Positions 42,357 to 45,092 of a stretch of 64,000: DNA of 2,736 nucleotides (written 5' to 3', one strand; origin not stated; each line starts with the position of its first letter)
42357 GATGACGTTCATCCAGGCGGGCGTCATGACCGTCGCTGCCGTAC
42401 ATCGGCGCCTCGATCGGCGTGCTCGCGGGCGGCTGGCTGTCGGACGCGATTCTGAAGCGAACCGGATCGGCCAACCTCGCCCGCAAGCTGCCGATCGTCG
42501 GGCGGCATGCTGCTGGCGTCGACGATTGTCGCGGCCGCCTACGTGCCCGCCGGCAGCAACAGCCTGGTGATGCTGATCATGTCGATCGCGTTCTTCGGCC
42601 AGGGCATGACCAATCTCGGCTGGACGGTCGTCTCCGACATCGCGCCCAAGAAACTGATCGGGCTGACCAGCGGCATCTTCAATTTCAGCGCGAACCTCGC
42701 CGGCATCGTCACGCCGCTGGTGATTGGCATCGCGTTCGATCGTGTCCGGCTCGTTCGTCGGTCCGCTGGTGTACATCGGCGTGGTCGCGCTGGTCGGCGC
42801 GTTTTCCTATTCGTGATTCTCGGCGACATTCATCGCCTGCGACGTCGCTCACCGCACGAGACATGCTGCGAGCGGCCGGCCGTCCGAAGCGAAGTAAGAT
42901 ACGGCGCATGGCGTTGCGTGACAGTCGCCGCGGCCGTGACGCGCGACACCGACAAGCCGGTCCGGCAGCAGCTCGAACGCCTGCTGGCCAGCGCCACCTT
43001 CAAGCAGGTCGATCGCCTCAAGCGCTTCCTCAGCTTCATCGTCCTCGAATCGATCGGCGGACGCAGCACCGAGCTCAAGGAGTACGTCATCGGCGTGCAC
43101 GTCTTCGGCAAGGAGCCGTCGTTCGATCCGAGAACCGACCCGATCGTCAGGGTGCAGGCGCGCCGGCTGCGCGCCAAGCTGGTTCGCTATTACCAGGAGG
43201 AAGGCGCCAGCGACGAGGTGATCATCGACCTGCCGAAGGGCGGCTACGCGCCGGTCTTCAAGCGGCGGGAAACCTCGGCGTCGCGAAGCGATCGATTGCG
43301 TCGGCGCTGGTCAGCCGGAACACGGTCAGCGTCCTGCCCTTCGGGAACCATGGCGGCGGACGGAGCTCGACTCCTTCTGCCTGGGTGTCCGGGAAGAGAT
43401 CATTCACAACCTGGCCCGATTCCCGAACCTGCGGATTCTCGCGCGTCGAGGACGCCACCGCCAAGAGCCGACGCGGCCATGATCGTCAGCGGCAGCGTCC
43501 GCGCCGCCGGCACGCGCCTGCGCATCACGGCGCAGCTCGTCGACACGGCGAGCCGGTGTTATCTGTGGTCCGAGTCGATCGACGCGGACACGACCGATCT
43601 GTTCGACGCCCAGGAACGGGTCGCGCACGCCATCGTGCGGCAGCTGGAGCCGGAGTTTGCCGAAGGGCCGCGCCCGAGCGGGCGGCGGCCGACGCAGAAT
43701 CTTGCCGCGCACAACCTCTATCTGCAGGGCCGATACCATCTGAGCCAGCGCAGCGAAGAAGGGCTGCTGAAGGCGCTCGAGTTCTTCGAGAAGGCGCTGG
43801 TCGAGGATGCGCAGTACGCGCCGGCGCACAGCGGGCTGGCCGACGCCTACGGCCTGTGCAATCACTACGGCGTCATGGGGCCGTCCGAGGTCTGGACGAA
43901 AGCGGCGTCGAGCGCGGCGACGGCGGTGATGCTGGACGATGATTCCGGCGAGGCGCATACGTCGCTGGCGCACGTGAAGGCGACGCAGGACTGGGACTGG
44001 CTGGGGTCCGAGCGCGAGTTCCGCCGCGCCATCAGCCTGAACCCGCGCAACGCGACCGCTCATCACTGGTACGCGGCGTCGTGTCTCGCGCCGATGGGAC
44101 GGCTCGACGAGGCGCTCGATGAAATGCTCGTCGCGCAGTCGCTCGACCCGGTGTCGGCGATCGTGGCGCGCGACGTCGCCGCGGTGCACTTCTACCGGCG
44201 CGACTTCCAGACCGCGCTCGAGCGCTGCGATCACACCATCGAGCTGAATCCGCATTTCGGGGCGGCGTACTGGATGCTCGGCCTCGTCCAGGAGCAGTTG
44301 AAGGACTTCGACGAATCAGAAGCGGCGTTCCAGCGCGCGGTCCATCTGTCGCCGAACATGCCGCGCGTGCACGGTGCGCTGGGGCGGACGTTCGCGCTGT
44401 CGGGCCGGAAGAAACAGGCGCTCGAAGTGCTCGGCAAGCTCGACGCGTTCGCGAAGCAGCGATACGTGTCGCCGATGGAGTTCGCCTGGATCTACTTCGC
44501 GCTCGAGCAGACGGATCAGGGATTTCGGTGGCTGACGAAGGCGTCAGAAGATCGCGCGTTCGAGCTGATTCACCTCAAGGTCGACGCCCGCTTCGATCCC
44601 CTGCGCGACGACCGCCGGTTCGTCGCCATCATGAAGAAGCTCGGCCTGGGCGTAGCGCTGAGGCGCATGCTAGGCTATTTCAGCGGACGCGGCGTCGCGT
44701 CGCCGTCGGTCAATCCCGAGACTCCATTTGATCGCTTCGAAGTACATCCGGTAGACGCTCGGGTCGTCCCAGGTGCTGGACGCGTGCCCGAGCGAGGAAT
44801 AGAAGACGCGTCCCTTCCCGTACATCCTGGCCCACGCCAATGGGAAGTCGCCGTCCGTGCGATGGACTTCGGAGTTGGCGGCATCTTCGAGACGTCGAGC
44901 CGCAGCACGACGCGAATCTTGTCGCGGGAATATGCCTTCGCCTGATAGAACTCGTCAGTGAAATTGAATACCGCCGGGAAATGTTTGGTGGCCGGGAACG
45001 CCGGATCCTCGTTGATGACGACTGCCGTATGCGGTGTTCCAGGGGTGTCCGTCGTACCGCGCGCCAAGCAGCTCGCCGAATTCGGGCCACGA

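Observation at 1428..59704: Shared architecture in the spacers: hairpins built from tandem 7-9 nt words, with locus-specific words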

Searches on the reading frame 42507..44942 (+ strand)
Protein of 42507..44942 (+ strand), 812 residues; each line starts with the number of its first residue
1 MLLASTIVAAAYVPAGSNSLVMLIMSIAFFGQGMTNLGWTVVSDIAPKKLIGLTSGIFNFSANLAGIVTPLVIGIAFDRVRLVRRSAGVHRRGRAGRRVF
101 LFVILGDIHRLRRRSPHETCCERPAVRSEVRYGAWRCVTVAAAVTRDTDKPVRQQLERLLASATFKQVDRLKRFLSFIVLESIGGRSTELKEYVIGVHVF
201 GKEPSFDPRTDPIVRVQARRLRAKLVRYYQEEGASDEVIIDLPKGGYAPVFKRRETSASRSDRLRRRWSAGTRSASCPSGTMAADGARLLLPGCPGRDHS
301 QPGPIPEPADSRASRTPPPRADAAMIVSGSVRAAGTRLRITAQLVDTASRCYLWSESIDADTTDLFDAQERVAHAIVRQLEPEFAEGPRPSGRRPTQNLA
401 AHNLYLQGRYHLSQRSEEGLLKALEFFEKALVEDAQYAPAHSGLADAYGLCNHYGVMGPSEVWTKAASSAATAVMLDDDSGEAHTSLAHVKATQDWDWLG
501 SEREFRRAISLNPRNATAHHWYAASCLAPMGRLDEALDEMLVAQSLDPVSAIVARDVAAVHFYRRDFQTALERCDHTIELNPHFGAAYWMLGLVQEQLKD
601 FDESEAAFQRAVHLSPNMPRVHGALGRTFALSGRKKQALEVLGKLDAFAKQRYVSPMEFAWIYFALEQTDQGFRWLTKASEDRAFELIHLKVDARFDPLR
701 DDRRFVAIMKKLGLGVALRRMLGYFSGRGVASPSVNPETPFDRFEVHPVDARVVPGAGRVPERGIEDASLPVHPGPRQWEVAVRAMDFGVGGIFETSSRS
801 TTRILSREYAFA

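Call 9: find_related_loci(query=window:42507-44942:+, collection=genome_contigs, flank=10000)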
Query window:42507-44942:+ (812 aa) in genome_contigs; peptide patterns used: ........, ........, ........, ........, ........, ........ (x = any residue, [..] = any of these).
140 stretches matched a pattern; 101 encode a relative of the query (tblastn E <= 1e-3); the best 80 are kept; 77 distinct loci.
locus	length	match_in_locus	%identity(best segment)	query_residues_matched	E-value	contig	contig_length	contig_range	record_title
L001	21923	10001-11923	78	143-790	0e+0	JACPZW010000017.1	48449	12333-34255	MAG: Acidobacteria bacterium isolate NC_groundwater_900_Pr1_S-0.2um_67_29 Montesol18-Sp2_coassembly_scaffold_220185, who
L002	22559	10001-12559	66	1-714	0e+0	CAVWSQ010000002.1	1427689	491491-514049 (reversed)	MAG: uncultured Acidobacteriota bacterium isolate MFD04944.bin.1.4 genome assembly, contig: contig_18582, whole genome s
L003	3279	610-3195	63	1-742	0e+0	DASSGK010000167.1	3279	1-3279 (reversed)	MAG TPA_asm: Vicinamibacterales bacterium isolate SMAG_U1031 k141_1343828, whole genome shotgun sequence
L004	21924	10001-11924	65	149-791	0e+0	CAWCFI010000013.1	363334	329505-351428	MAG: uncultured Acidobacteriota bacterium isolate MFD09368.bin.2.49 genome assembly, contig: contig_9491, whole genome s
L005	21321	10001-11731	64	146-714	0e+0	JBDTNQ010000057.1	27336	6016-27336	MAG: Acidobacteriota bacterium isolate cluster3_bin.154 NODE_5449_length_27336_cov_15.098090, whole genome shotgun seque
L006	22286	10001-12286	56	1-714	0e+0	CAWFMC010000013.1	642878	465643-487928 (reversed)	MAG: uncultured Acidobacteriota bacterium isolate MFD00392.bin.2.345 genome assembly, contig: contig_2919, whole genome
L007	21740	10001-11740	63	142-714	0e+0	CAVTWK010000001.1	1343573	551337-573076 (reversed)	MAG: uncultured Acidobacteriota bacterium isolate MFD04651.bin.2.167 genome assembly, contig: contig_1242, whole genome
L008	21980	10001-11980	53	144-779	0e+0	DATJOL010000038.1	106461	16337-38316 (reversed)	MAG TPA_asm: Candidatus Aquilonibacter sp. isolate SMAG_U14886 k141_720711, whole genome shotgun sequence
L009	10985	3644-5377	58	143-714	0e+0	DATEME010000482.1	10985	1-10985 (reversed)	MAG TPA_asm: Candidatus Acidiferrales bacterium isolate SMAG_U8934 k141_1163097, whole genome shotgun sequence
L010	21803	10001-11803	56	115-714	0e+0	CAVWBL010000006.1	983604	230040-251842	MAG: uncultured Acidobacteriota bacterium isolate MFD05502.bin.2.139 genome assembly, contig: contig_20705, whole genome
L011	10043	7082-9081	57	130-787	0e+0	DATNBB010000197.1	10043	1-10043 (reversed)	MAG TPA_asm: Candidatus Binatia bacterium isolate SMAG_U11177 k141_1951656, whole genome shotgun sequence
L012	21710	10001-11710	61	153-714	0e+0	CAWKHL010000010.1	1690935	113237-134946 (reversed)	MAG: uncultured Acidobacteriota bacterium isolate MFD02416.bin.2.80 genome assembly, contig: contig_6494, whole genome s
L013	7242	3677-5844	56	1-714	0e+0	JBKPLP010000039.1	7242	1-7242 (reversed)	MAG: Acidobacteriota bacterium isolate GS_HAYS_MAG_00089 GS_HAYS_000003946568, whole genome shotgun sequence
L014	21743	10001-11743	65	145-714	0e+0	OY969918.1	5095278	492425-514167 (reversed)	MAG: uncultured Acidobacteriota bacterium isolate MFD04967.bin.c.4 genome assembly, chromosome: 1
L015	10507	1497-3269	56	128-714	0e+0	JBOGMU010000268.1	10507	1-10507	MAG: Candidatus Acidiferrales bacterium isolate TC-S_metawrap_bin.42 k127_3717467, whole genome shotgun sequence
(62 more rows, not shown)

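Call 10: find_encoding_contigs(protein=window:42507-44942:+, flank=10000, max_places=4)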
Protein window:42507-44942:+ (812 aa): no gene with exactly this product is on record in the collection.
